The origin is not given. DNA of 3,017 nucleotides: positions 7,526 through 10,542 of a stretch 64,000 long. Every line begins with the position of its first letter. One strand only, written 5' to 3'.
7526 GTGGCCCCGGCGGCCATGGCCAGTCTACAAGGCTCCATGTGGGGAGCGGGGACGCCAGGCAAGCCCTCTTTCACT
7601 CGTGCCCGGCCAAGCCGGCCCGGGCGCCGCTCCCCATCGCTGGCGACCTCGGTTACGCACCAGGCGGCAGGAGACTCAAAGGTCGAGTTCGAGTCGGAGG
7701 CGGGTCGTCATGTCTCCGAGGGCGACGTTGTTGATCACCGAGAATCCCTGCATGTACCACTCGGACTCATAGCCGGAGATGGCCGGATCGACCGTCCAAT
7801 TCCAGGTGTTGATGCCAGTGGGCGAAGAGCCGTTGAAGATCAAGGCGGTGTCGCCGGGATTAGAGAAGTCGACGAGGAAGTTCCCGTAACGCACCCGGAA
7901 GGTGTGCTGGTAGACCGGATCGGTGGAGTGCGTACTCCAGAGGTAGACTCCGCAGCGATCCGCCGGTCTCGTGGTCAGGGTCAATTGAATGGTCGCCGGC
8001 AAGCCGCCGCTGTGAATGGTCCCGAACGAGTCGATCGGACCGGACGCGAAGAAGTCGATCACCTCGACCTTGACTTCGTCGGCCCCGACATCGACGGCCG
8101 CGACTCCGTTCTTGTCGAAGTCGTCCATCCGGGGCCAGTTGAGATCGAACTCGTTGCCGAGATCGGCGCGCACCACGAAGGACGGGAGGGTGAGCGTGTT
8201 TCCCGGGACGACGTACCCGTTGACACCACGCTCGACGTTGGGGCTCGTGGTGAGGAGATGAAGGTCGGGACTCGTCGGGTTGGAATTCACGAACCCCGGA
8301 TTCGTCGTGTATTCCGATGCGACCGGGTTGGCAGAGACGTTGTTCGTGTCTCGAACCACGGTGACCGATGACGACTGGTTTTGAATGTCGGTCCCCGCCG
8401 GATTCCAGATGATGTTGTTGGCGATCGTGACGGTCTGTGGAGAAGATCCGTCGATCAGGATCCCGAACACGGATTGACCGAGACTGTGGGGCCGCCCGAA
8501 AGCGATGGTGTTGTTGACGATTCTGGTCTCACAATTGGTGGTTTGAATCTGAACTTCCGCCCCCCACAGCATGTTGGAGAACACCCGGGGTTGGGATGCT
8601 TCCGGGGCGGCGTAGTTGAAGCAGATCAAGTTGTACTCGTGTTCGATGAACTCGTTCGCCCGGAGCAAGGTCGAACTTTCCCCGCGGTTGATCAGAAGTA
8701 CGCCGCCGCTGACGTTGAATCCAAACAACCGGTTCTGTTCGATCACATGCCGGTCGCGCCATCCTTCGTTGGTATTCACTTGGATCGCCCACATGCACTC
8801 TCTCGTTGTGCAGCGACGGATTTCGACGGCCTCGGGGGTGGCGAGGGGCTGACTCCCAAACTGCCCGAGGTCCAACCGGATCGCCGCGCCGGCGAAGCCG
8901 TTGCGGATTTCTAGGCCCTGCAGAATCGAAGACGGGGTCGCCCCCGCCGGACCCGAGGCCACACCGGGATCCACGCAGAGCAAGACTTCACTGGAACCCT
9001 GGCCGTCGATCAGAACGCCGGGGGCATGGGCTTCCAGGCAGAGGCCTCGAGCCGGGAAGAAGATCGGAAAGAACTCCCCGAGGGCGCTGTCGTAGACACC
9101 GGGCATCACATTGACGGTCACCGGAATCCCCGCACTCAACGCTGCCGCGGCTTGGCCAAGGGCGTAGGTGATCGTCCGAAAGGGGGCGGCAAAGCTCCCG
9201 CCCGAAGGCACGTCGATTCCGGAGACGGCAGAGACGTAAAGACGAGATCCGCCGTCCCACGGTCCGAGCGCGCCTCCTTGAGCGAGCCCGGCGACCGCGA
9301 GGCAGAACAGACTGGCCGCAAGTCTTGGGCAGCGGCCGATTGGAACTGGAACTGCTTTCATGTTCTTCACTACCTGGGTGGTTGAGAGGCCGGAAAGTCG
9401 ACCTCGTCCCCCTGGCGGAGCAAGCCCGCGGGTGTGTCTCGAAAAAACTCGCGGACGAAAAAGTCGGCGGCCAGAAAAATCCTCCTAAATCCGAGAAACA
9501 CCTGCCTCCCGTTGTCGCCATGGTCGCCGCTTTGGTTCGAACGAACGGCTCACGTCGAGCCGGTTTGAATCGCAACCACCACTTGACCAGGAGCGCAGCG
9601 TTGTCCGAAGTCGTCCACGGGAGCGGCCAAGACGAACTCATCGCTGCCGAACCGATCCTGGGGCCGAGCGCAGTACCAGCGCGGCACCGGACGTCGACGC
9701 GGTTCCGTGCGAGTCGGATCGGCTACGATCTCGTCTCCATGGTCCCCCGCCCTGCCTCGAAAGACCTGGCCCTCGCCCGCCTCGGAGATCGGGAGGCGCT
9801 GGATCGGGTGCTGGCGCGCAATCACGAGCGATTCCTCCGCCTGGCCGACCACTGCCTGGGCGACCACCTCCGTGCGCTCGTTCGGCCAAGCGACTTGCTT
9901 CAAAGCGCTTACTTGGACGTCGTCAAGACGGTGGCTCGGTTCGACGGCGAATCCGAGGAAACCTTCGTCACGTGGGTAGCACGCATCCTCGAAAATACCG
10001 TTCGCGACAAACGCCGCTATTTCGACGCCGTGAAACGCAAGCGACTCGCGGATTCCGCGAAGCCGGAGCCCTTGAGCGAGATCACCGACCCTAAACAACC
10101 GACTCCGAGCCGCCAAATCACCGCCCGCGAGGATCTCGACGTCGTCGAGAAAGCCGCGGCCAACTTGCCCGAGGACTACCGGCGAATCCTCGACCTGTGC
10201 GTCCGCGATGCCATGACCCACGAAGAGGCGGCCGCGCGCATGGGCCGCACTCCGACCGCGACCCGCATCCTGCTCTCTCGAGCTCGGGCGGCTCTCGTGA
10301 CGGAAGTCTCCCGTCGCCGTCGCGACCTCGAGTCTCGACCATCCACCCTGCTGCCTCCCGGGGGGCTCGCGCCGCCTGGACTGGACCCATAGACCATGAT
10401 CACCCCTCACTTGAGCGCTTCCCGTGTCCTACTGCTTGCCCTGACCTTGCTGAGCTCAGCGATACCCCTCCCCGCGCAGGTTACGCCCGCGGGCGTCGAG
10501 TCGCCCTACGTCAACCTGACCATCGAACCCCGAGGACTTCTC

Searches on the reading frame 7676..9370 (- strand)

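Call 38: search_protein_families(library=pfam, proteins=[window:7676-9370:-])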
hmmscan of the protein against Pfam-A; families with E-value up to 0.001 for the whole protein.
window:7676-9370:- (564 aa): 2 families
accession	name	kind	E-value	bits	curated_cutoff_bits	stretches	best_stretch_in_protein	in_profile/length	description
PF07602.17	DUF1565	-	8e-10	38.9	20.3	1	49-107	1-52/257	Protein of unknown function (DUF1565)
PF13229.12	Beta_helix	-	5.3e-07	29.8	25.9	1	181-341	10-156/158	Right handed beta helix region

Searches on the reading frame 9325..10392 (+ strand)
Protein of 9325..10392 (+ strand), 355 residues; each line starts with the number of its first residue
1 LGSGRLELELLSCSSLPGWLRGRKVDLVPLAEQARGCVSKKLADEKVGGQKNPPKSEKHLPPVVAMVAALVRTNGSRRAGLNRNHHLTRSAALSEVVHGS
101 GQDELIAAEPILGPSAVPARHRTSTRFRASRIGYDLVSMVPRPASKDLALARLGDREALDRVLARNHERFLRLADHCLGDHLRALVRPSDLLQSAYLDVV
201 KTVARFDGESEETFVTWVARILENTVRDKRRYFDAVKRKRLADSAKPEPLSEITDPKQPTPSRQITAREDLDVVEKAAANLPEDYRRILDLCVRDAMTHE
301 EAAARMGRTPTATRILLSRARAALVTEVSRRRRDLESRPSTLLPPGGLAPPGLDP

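Call 38: search_protein_families(library=pfam, proteins=[window:9325-10392:+])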
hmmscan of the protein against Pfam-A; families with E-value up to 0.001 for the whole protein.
window:9325-10392:+ (355 aa): 4 families
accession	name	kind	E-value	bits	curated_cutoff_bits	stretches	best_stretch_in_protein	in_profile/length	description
PF08281.18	Sigma70_r4_2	-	3.4e-10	39.9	25.7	1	274-324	4-54/54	Sigma-70, region 4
PF04542.20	Sigma70_r2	-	2e-06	27.9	24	1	165-231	4-66/71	Sigma-70 region 2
PF07638.17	Sigma70_ECF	-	0.00023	21.5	21.1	1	148-327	8-182/185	ECF sigma factor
PF04545.22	Sigma70_r4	-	0.00062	19.7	24.1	0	279-324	3-48/50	Sigma-70, region 4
